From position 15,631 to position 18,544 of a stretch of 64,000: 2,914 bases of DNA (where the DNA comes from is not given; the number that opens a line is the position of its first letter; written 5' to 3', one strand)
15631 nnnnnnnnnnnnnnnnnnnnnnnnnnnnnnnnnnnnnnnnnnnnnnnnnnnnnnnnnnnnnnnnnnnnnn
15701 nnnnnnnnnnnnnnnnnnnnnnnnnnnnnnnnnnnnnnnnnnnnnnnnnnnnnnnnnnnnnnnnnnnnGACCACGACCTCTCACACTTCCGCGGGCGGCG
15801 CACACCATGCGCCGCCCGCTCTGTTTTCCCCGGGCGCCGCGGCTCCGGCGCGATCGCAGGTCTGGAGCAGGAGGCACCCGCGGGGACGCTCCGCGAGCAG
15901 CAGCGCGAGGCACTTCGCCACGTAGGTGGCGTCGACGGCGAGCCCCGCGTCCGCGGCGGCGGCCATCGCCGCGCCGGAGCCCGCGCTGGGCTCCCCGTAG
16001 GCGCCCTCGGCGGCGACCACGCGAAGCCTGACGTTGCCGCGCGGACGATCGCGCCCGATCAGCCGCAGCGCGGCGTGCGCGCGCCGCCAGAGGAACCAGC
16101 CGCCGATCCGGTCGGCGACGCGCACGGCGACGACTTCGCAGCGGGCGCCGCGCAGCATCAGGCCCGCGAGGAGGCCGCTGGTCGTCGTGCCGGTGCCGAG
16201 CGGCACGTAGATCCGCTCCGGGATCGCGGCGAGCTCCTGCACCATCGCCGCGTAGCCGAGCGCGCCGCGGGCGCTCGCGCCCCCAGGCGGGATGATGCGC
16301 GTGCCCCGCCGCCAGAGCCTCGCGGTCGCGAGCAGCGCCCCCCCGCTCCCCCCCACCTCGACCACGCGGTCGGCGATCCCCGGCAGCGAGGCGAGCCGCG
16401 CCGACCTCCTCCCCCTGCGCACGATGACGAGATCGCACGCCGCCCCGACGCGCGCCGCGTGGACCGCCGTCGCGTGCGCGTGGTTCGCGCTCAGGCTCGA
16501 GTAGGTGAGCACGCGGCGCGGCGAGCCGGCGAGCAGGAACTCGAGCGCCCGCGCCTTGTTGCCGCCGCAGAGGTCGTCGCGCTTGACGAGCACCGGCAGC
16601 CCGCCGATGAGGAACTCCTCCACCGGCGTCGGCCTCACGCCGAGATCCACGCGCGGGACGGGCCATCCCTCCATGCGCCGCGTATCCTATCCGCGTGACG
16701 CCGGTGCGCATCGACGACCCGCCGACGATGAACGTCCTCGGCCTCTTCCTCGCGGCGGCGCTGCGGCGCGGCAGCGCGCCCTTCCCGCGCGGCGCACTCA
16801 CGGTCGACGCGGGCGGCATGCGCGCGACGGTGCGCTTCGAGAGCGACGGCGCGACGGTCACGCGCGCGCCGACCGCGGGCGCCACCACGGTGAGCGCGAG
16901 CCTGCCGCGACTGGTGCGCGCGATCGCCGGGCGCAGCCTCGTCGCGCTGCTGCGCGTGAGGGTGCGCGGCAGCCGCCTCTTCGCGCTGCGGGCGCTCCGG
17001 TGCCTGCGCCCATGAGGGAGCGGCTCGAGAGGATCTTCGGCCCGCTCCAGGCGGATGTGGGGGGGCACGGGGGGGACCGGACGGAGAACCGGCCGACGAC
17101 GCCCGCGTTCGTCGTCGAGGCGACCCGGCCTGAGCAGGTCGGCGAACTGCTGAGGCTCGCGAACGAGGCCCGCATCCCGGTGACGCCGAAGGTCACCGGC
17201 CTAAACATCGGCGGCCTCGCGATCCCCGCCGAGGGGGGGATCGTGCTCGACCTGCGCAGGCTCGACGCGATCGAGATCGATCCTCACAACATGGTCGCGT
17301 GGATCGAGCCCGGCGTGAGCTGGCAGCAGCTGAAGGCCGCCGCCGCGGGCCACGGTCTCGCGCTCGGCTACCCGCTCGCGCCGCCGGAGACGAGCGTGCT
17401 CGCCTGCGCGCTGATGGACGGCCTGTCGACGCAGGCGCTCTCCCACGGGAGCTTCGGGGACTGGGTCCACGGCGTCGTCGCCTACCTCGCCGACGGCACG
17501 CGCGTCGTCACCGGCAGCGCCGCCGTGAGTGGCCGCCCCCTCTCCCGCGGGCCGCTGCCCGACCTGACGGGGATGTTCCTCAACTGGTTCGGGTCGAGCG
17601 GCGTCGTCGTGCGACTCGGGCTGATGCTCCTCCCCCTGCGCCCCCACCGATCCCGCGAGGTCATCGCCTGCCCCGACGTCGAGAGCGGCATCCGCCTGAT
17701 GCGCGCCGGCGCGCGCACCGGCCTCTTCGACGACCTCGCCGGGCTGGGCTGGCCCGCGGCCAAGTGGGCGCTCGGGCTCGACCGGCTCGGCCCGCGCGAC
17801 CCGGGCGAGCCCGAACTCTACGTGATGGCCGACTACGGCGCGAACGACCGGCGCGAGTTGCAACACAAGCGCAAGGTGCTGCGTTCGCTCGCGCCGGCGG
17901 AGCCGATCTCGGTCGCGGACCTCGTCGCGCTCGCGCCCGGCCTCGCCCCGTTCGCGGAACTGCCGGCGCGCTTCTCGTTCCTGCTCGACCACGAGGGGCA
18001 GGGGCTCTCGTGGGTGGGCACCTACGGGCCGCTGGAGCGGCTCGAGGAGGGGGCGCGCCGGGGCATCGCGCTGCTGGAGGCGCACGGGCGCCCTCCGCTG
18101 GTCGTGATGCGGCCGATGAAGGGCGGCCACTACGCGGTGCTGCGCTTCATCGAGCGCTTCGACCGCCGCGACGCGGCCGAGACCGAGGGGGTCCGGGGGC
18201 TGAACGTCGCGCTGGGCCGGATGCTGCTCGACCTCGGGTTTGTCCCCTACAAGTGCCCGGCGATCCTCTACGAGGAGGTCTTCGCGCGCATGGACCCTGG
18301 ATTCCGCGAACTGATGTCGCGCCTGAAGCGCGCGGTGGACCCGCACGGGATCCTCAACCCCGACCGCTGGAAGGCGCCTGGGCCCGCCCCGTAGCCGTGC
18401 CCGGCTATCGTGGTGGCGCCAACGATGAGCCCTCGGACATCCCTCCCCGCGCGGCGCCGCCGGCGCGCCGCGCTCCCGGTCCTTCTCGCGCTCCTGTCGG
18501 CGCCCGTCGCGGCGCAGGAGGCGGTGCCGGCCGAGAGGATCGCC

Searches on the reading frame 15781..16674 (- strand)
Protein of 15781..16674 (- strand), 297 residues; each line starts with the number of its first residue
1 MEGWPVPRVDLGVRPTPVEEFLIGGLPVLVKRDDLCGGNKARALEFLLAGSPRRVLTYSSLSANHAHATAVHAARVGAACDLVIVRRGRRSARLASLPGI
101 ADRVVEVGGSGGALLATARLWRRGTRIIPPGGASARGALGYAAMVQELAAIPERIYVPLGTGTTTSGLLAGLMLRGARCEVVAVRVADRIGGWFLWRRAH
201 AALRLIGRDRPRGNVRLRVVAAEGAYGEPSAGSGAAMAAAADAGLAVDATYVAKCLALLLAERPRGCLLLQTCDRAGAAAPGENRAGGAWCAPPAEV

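Call 72: search_protein_families(library=pfam, proteins=[window:15781-16674:-], max_evalue=0.001)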
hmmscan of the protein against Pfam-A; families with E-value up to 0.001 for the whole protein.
window:15781-16674:- (297 aa): 1 family
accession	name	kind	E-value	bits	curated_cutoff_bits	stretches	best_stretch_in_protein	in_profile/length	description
PF00291.31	PALP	-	5e-15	56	35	1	10-259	2-275/295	Pyridoxal-phosphate dependent enzyme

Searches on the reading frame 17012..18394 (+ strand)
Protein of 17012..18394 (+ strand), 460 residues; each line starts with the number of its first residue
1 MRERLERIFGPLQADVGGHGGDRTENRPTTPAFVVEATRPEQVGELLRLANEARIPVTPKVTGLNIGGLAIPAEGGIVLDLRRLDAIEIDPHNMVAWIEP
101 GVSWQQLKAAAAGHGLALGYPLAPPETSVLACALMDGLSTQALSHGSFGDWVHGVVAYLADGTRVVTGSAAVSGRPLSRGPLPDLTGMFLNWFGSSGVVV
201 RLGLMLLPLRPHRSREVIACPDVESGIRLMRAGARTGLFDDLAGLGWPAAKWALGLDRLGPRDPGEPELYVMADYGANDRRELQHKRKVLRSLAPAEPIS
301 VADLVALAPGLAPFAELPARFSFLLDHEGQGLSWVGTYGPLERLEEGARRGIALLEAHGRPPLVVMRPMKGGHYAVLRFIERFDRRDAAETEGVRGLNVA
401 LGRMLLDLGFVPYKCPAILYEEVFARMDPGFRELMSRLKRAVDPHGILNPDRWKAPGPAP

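Call 72: search_protein_families(library=pfam, proteins=[window:17012-18394:+], max_evalue=0.001)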
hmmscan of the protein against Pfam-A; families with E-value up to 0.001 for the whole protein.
window:17012-18394:+ (460 aa): 1 family
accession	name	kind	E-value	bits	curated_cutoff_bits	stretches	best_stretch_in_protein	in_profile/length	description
PF01565.28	FAD_binding_4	-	2.2e-28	99.1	26.4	1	31-167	1-138/139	FAD binding domain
